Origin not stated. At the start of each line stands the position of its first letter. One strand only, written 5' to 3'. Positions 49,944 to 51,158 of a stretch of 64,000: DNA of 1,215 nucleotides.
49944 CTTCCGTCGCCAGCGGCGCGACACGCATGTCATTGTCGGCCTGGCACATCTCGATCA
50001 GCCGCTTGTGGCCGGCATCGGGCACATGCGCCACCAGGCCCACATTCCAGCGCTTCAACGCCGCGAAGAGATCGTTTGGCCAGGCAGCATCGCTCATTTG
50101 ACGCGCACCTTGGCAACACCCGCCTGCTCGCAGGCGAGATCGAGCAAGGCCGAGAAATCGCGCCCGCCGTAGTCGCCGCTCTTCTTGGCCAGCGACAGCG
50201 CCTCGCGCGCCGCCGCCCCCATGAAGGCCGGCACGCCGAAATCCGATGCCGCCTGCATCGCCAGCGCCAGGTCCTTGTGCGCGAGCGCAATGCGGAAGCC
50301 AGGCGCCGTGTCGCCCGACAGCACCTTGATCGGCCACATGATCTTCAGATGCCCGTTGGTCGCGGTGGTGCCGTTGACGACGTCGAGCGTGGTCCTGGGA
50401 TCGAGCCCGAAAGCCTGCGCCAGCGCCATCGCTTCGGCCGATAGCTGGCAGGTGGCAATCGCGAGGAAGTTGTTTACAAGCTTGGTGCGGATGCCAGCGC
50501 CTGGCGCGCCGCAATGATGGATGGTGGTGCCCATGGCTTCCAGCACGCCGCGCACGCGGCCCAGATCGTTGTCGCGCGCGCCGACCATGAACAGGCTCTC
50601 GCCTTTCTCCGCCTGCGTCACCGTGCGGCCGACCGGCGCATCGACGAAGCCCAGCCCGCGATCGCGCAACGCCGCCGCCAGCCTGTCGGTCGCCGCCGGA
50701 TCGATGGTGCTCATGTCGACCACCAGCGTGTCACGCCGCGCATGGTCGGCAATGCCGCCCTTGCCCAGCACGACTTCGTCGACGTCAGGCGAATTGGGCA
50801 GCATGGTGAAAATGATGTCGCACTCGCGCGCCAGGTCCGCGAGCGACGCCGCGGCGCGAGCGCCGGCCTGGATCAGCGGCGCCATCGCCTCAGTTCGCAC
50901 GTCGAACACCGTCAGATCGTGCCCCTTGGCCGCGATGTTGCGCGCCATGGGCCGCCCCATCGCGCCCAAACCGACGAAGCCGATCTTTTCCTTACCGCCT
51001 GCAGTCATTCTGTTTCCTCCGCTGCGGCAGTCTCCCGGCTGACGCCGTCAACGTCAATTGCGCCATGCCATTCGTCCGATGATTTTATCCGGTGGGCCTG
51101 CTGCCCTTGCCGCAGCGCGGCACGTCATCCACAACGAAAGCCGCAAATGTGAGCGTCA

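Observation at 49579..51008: YihU-type (GRT motif) sulfolactaldehyde reductase coupled to a sulfopyruvate decarboxylase-like subunit, outside any sulfoglycolysis cluster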

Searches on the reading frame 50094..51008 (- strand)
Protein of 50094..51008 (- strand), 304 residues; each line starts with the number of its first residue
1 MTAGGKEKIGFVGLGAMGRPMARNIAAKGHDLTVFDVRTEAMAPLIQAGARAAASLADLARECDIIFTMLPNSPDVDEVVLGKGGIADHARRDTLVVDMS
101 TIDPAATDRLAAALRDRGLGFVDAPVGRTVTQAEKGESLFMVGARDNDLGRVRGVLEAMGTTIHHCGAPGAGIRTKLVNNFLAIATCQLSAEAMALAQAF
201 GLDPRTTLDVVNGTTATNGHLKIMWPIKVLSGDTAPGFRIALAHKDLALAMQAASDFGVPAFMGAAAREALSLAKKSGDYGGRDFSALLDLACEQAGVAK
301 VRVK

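Call 5: search_protein_families(library=ncbifam, proteins=[window:50097-51008:-], max_evalue=0.00001)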
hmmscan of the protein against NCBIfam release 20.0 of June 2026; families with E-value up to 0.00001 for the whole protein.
window:50097-51008:- (304 aa): 12 families
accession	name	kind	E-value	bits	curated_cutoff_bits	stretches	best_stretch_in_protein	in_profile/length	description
NF012005.0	PRK15461.1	equivalog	7.2e-91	304.5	348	1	7-299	2-293/298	sulfolactaldehyde 3-reductase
NF008592.0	PRK11559.1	equivalog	9.5e-67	225.3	397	1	7-292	3-286/296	2-hydroxy-3-oxopropionate reductase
TIGR01505.1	tartro_sem_red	equivalog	3.7e-66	223.3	340.75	1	8-291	1-282/291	2-hydroxy-3-oxopropionate reductase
TIGR01692.1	HIBADH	equivalog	4.8e-65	219.8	291.6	1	11-291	1-286/288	3-hydroxyisobutyrate dehydrogenase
NF043037.1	ThreonDh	equivalog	6.8e-46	157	350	1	7-288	3-283/297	L-threonate dehydrogenase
NF011633.0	PRK15059.1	equivalog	5e-41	140.8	451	1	8-274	2-266/292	2-hydroxy-3-oxopropionate reductase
NF007161.0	PRK09599.1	subfamily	1.1e-21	77.4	271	1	8-203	2-203/302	NADP-dependent phosphogluconate dehydrogenase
NF006765.0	PRK09287.1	equivalog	1.6e-13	50.3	413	1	6-202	3-210/476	NADP-dependent phosphogluconate dehydrogenase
TIGR00872.1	gnd_rel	equivalog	3.7e-11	42.8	297.2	1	8-187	2-182/299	phosphogluconate dehydrogenase (NAD(+)-dependent, decarboxylating)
TIGR00873.1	gnd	equivalog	2.7e-10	39.7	426.7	1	8-202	1-206/467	decarboxylating NADP(+)-dependent phosphogluconate dehydrogenase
NF006409.0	PRK08655.1-3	equivalog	2.4e-07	30.6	310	1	9-194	3-186/290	prephenate dehydrogenase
TIGR03026.1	NDP-sugDHase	subfamily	3.3e-06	26.1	189.8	0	8-45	2-39/413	nucleotide sugar dehydrogenase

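Call 6: search_protein_families(library=pfam, proteins=[window:50097-51008:-], max_evalue=0.00001)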
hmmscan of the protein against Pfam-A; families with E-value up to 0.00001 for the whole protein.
window:50097-51008:- (304 aa): 4 families
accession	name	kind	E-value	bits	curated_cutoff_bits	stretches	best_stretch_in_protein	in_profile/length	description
PF03446.21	NAD_binding_2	-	2.6e-48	164.5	21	1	8-167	1-161/161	NAD binding domain of 6-phosphogluconate dehydrogenase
PF14833.11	NAD_binding_11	-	2.7e-27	95.9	30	1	170-291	1-121/122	NAD-binding of NADP-dependent 3-hydroxyisobutyrate dehydrogenase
PF03807.23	F420_oxidored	-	1.9e-07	32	21.6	1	8-99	1-91/94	NADP oxidoreductase coenzyme F420-dependent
PF02826.25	2-Hacid_dh_C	-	2.6e-07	30.6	25.1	1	7-80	37-109/178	D-isomer specific 2-hydroxyacid dehydrogenase, NAD binding domain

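Call 7: find_encoding_contigs(protein=window:50094-51008:-, flank=10000, max_places=6)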
Protein window:50094-51008:- (304 aa): 2 contigs read that carry it; 2 places shown.
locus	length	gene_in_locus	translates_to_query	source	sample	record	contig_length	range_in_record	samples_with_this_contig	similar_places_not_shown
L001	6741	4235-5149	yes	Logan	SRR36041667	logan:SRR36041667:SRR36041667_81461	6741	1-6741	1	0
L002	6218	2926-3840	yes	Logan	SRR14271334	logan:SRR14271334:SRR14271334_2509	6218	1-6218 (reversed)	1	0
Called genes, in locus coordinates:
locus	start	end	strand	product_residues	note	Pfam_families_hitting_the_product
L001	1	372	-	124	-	?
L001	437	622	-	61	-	PF10276:zf-CHCC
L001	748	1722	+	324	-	PF00005:ABC_tran, PF13304:AAA_21 (weak)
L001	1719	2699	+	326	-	PF00561:Abhydrolase_1, PF12146:Hydrolase_4, PF12697:Abhydrolase_6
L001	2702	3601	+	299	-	PF01728:FtsJ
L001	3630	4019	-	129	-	PF01124:MAPEG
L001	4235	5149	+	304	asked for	PF02826:2-Hacid_dh_C (weak), PF03446:NAD_binding_2, PF03807:F420_oxidored (weak), PF14833:NAD_binding_11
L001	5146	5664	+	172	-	-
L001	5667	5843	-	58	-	-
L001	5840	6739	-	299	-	?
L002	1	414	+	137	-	?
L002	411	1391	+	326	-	PF00561:Abhydrolase_1 (weak), PF12146:Hydrolase_4, PF12697:Abhydrolase_6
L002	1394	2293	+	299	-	PF01728:FtsJ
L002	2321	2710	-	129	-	PF01124:MAPEG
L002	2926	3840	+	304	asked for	PF02826:2-Hacid_dh_C (weak), PF03446:NAD_binding_2, PF03807:F420_oxidored (weak), PF14833:NAD_binding_11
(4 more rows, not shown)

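Call 8: search_solved_structures(query=window:50097-51008:-, max_evalue=1e-20, show_alignments=2)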
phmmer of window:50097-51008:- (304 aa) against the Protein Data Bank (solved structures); distinct sequences matched with E-value up to 1e-20: 23.
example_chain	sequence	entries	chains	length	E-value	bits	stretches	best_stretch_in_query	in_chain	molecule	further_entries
6sm7_A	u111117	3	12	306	2.2e-71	243.7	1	9-302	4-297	3-sulfolactaldehyde reductase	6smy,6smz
3cky_A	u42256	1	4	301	2.5e-50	174.7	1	8-298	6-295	2-hydroxymethyl glutarate dehydrogenase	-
1vpd_A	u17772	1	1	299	1.9e-48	168.5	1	8-303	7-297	TARTRONATE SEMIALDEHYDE REDUCTASE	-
2i9p_A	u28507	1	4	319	1e-44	156.2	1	8-292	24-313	3-hydroxyisobutyrate dehydrogenase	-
2gf2_A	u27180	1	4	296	1.1e-44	156.1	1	9-292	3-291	3-hydroxyisobutyrate dehydrogenase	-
3q3c_A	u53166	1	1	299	3.6e-44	154.4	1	5-290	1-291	Probable 3-hydroxyisobutyrate dehydrogenase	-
3obb_A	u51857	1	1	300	4.2e-44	154.2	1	6-290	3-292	Probable 3-hydroxyisobutyrate dehydrogenase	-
9rb2_A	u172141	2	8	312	9.2e-42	146.5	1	7-288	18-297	Probable oxidoreductase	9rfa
3w6u_A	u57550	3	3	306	1.4e-41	145.9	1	4-261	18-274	6-phosphogluconate dehydrogenase, NAD-binding protein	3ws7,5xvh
3w6z_A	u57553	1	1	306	1.1e-40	143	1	4-261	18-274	6-phosphogluconate dehydrogenase, NAD-binding protein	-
1yb4_A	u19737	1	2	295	5.3e-37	130.9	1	7-278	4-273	tartronic semialdehyde reductase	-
9k2j_A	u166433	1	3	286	5.3e-36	127.6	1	8-273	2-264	3-hydroxyisobutyrate dehydrogenase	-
5y8g_A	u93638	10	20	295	4.3e-35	124.6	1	9-290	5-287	Probable 3-hydroxyisobutyrate dehydrogenase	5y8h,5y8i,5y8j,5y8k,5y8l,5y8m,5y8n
3pef_A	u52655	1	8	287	9.1e-35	123.6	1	7-289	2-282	6-phosphogluconate dehydrogenase, NAD-binding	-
3pdu_A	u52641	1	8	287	2.2e-34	122.3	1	9-289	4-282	3-hydroxyisobutyrate dehydrogenase family protein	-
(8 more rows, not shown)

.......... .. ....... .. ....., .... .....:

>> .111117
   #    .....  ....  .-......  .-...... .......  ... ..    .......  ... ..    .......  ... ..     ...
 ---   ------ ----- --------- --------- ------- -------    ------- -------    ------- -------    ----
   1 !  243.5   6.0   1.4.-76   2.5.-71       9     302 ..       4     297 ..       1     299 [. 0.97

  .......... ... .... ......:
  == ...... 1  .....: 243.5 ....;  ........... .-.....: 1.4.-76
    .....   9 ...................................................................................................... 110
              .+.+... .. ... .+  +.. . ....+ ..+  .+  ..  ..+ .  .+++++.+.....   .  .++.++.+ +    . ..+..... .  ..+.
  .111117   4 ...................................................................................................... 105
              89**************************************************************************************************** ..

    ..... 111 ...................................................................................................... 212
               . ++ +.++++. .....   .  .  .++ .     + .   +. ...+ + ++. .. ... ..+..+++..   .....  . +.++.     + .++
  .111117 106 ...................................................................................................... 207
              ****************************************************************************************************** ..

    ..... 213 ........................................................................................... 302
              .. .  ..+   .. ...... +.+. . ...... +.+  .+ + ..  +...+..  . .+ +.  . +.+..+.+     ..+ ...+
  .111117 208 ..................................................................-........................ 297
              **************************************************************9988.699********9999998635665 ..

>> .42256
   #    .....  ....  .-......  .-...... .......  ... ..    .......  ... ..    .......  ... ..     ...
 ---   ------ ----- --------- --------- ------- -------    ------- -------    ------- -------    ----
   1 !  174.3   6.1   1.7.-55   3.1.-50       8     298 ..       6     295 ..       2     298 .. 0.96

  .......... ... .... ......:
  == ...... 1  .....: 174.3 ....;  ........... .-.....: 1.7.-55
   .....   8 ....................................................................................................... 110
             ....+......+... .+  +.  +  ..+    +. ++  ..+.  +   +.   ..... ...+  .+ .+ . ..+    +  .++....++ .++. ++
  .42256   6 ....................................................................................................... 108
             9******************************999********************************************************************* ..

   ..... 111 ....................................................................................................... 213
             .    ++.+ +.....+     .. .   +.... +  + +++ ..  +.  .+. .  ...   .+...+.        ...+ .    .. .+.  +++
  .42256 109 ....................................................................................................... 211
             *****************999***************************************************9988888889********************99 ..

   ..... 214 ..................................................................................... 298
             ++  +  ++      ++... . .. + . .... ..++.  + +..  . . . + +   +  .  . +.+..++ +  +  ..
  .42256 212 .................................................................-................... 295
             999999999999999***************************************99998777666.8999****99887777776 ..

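Call 21: find_homologous_proteins(query=window:50097-51008:-, max_evalue=1e-10)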
Query window:50097-51008:- (304 aa): 4634 proteins with E <= 1e-10 among 8000 candidates; the best 120 are listed.
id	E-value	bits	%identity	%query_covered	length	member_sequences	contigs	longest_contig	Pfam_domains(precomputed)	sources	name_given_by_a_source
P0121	6.7e-170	582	90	98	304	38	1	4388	PF03446.22,PF02826.26,PF03807.24,PF14833.12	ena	-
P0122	5.2e-168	576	88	98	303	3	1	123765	PF03446.22,PF02826.26,PF03807.24,PF14833.12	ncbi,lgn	-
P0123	1.5e-147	508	80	98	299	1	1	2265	PF03446.22,PF02826.26,PF03807.24,PF14833.12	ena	-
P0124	1.5e-142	492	76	98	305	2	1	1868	PF03446.22,PF02826.26,PF03807.24,PF14833.12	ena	-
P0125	5.6e-128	444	69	98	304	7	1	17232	PF03446.22,PF02826.26,PF03807.24,PF14833.12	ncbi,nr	ncbi:MAG: NAD(P)-binding domain-containing protein [Minwuiales bacterium]|nr:NAD(P)-binding domain-c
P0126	2.7e-126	439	70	98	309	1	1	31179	PF03446.22,PF02826.26,PF03807.24,PF14833.12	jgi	-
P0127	2.8e-124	432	66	98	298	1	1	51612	PF03446.22,PF02826.26,PF03807.24,PF14833.12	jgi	jgi:4-hydroxybutyrate dehydrogenase/sulfolactaldehyde 3-reductase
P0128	7.5e-124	431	67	98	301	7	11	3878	PF03446.22,PF02826.26,PF03807.24,PF14833.12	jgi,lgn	jgi:4-hydroxybutyrate dehydrogenase/sulfolactaldehyde 3-reductase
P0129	1.9e-123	429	69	98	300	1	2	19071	PF03446.22,PF02826.26,PF03721.21,PF03807.24,PF14833.12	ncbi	ncbi:MAG: NAD(P)-dependent oxidoreductase [Alphaproteobacteria bacterium]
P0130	3.2e-123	429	67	98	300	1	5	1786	PF03446.22,PF02826.26,PF03807.24,PF14833.12,PF07991.19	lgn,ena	-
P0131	1.0e-121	424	65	98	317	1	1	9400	PF03446.22,PF02826.26,PF03721.21,PF03807.24,PF14833.12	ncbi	ncbi:MAG: NAD(P)-dependent oxidoreductase [Alphaproteobacteria bacterium]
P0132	2.9e-121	422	66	98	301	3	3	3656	PF03446.22,PF02826.26,PF14833.12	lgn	-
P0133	1.3e-120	420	65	98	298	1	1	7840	PF03446.22,PF02826.26,PF03807.24,PF14833.12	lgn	-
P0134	2.7e-120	419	65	98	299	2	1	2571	PF03446.22,PF02826.26,PF03807.24,PF14833.12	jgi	-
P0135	3.7e-120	419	64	98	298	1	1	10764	PF03446.22,PF02826.26,PF03807.24,PF14833.12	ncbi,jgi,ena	jgi:4-hydroxybutyrate dehydrogenase/sulfolactaldehyde 3-reductase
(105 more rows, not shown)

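Call 25: find_related_loci(query=A1, collection=genome_contigs, flank=10000)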
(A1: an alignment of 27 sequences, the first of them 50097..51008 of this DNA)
Query A1 (304 aa) in genome_contigs; peptide patterns used: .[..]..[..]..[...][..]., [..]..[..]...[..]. (x = any residue, [..] = any of these).
599 stretches matched a pattern (row limit reached: there are more); 577 encode a relative of the query (tblastn E <= 1e-3); the best 80 are kept; 80 distinct loci.
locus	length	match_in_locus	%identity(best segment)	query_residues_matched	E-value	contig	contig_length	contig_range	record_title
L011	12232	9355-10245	58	7-304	2e-107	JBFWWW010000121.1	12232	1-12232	MAG: Hyphomicrobiaceae bacterium isolate CA_2019_TPBS_126 NODE_21238_length_12232_cov_5.076497_TPBS, whole genome shotgu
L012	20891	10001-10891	60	7-304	7e-107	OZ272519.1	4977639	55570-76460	MAG: Alphaproteobacteria bacterium isolate 430c2cbf-9ad9-4a95-bf33-1e0b0696399c genome assembly, chromosome: 1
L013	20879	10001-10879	60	8-303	1e-106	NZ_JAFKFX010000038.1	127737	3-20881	MAG: Bosea sp. (in: a-proteobacteria) isolate SCN18_30_10_14_R3_P_67_61 SCN18_30_10_14_R3_P_scaffold_166, whole genome s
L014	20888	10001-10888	58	7-303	4e-105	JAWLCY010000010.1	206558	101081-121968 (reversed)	MAG: Saliniramus sp. isolate 15dZY3.bin.75 NODE_133_length_206558_cov_25.855371, whole genome shotgun sequence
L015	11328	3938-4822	56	7-302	1e-104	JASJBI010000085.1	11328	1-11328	MAG: Alphaproteobacteria bacterium isolate MO_074.B3 MO_074.c_2815, whole genome shotgun sequence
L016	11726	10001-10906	55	4-304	1e-102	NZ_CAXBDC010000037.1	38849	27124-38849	MAG: uncultured Nisaea sp. isolate ERR2762136_concoct_219 ERZ3421823.1048, whole genome shotgun sequence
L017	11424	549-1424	57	9-302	3e-102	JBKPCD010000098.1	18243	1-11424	MAG: Acidobacteriota bacterium isolate GB_EKS_MAG_00061 GB_EKS_000001073542, whole genome shotgun sequence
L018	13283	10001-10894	57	5-303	1e-101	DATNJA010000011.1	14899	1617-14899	MAG TPA_asm: Candidatus Udaeobacter sp. isolate SMAG_U11387 k141_888190, whole genome shotgun sequence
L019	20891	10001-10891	57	7-304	9e-101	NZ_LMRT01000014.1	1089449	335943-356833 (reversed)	Bosea sp. Leaf344 contig_7, whole genome shotgun sequence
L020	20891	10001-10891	58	7-304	8e-101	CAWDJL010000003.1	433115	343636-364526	MAG: uncultured Acidobacteriota bacterium isolate MFD00962.bin.1.9 genome assembly, contig: contig_16009, whole genome s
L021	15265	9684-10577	56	3-303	5e-100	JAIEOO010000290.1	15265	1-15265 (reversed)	MAG: Acetobacteraceae bacterium isolate co.spades.DASTOOL.1kb_109 c_000000433885, whole genome shotgun sequence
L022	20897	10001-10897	56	5-304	2e-99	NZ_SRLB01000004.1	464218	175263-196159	Methylobacterium nonmethylotrophicum strain 6HR-1 contig4, whole genome shotgun sequence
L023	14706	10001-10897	53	4-303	2e-99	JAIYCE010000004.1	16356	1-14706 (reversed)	MAG: Hyphomicrobiales bacterium isolate E1_MAG_00067 pond_E1_MAG_00067_000000000057, whole genome shotgun sequence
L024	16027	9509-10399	56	7-304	7e-99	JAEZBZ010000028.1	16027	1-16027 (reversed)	MAG: Proteobacteria bacterium isolate OH_CBrB_221 k127_2978472, whole genome shotgun sequence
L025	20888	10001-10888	54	7-303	4e-98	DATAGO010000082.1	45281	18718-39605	MAG TPA_asm: Microvirga sp. isolate SMAG_U6831 k141_27466, whole genome shotgun sequence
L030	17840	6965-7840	54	7-303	2e-96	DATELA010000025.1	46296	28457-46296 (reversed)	MAG TPA_asm: Gemmatimonadaceae bacterium isolate SMAG_U8904 k141_1174001, whole genome shotgun sequence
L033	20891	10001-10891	58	6-303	2e-95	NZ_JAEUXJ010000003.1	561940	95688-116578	Belnapia mucosa strain T6 NODE_3_length_561940_cov_281.188279, whole genome shotgun sequence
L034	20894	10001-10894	54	5-303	8e-95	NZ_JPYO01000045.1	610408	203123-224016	Achromobacter sp. RTa CONTIG.202, whole genome shotgun sequence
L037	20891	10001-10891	56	6-303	2e-93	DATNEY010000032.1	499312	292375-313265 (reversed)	MAG TPA_asm: Vicinamibacterales bacterium isolate SMAG_U11280 k141_890663, whole genome shotgun sequence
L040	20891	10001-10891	56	7-304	3e-92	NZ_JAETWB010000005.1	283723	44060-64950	Belnapia arida strain T18 NODE_5_length_283723_cov_223.675381, whole genome shotgun sequence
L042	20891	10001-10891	57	7-304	7e-98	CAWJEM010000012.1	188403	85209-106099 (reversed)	MAG: uncultured Acidobacteriota bacterium isolate MFD04850.bin.1.250 genome assembly, contig: contig_46334, whole genome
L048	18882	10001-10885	47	8-303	3e-77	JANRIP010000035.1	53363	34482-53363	MAG: Hyphomonadaceae bacterium isolate bins.142 k141_2541868, whole genome shotgun sequence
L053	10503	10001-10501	58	6-172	8e-49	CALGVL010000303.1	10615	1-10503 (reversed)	MAG TPA_asm: uncultured Acetobacteraceae bacterium isolate SRR4028141_bin.48_CONCOCT_v1.1_MAG genome assembly, contig: E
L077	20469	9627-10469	39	9-291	8e-42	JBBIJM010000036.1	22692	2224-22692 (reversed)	MAG: Syntrophobacterales bacterium isolate SLS170214_bin_162 NODE_1234_length_22692_cov_2.96539, whole genome shotgun se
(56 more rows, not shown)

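Call 28: search_protein_families(library=pfam, proteins=[L034:6121-7329:+, L034:8521-9948:+, L034:11012-12646:+, L034:12673-14520:+, L034:14520-15074:+, L034:15224-16207:+, L034:16220-17512:+, L034:5025-5948:-, L019:6550-9288:+, L019:9305-9895:+], max_evalue=0.00001)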
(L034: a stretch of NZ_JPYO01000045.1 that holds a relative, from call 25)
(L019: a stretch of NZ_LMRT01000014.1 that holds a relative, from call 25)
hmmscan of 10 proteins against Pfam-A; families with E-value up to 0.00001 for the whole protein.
L034:6121-7329:+ (403 aa): 3 families
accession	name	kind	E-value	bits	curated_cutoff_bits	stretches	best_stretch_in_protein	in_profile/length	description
PF13458.12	Peripla_BP_6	-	3.2e-107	359.6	31.7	1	30-365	1-339/343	Periplasmic binding protein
PF13433.12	Peripla_BP_5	-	1.6e-18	67.4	27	1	51-359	20-328/363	Periplasmic binding protein domain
PF01094.35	ANF_receptor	-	2.3e-15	57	25.4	1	53-343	4-328/353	Receptor family ligand binding region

L034:8521-9948:+ (476 aa): 1 family
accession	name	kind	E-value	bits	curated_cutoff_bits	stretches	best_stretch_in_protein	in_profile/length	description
PF00171.27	Aldedh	-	1.8e-160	534.9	23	1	12-471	1-460/461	Aldehyde dehydrogenase family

L034:11012-12646:+ (545 aa): 3 families
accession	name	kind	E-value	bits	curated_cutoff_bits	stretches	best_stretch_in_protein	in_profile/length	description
PF00015.26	MCPsignal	-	7.9e-59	198.8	34.6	1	330-487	1-172/172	Methyl-accepting chemotaxis protein (MCP) signalling domain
PF02203.21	TarH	-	1.5e-20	74.3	25.2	1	4-172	1-168/177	Tar ligand binding domain homologue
PF00672.30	HAMP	-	9.8e-13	48.7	25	1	216-267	1-52/53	HAMP domain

L034:12673-14520:+ (616 aa): 2 families
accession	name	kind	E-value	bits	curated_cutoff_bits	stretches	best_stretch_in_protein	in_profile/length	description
PF01546.33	Peptidase_M20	-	1.2e-19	71.5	24.6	1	234-611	1-204/206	Peptidase family M20/M25/M40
PF07687.19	M20_dimer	-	6.9e-08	32.8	21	1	346-510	2-104/107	Peptidase dimerisation domain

L034:14520-15074:+ (185 aa): 1 family
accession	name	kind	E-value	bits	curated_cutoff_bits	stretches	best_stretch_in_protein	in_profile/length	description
PF07209.17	DUF1415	-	3.7e-72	242.1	26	1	11-180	2-171/171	Protein of unknown function (DUF1415)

L034:15224-16207:+ (328 aa): 1 family
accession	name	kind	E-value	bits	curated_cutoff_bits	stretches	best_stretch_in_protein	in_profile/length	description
PF03401.19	TctC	-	4.7e-67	226.8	27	1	49-320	2-273/274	Tripartite tricarboxylate transporter family receptor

L034:16220-17512:+ (431 aa): 3 families
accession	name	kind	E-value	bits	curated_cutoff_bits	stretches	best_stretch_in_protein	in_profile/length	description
PF08840.17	BAAT_C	-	3.6e-20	73.4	20.9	1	202-426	2-206/210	BAAT / Acyl-CoA thioester hydrolase C terminal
PF04775.20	Bile_Hydr_Trans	-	5.7e-19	68.6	27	1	19-135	3-126/126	Acyl-CoA thioester hydrolase/BAAT N-terminal region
PF00561.26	Abhydrolase_1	-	7.8e-07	29.4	25.8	0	162-255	7-102/245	alpha/beta hydrolase fold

L034:5025-5948:- (308 aa): 2 families
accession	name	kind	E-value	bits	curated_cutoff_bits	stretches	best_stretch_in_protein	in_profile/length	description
PF03466.25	LysR_substrate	-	4.9e-39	134.3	28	1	87-288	2-207/209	LysR substrate binding domain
PF00126.33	HTH_1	-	2.9e-21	75.6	26.6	1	3-61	1-59/60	Bacterial regulatory helix-turn-helix protein, lysR family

L019:6550-9288:+ (913 aa): 4 families
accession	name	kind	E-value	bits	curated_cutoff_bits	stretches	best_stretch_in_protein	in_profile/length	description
PF01131.25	Topoisom_bac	-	1e-120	403.9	35.1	1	130-557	2-410/411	DNA topoisomerase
PF13368.11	Toprim_C_rpt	-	2.1e-53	178.5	22.3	3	721-775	1-55/57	Topoisomerase C-terminal repeat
PF01751.28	Toprim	-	8e-20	71.3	23.1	1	3-113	2-94/96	Toprim domain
PF01396.24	Zn_ribbon_Top1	-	2.5e-14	53.2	32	1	602-637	2-36/39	Topoisomerase DNA binding C4 zinc finger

L019:9305-9895:+ (197 aa): 2 families
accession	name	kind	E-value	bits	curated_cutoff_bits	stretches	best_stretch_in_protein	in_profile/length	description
PF02525.22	Flavodoxin_2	-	3.9e-30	105.5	27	1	1-136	1-137/198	Flavodoxin-like fold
PF03358.20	FMN_red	-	4.9e-12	46.1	24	1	1-120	1-112/152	NADPH-dependent FMN reductase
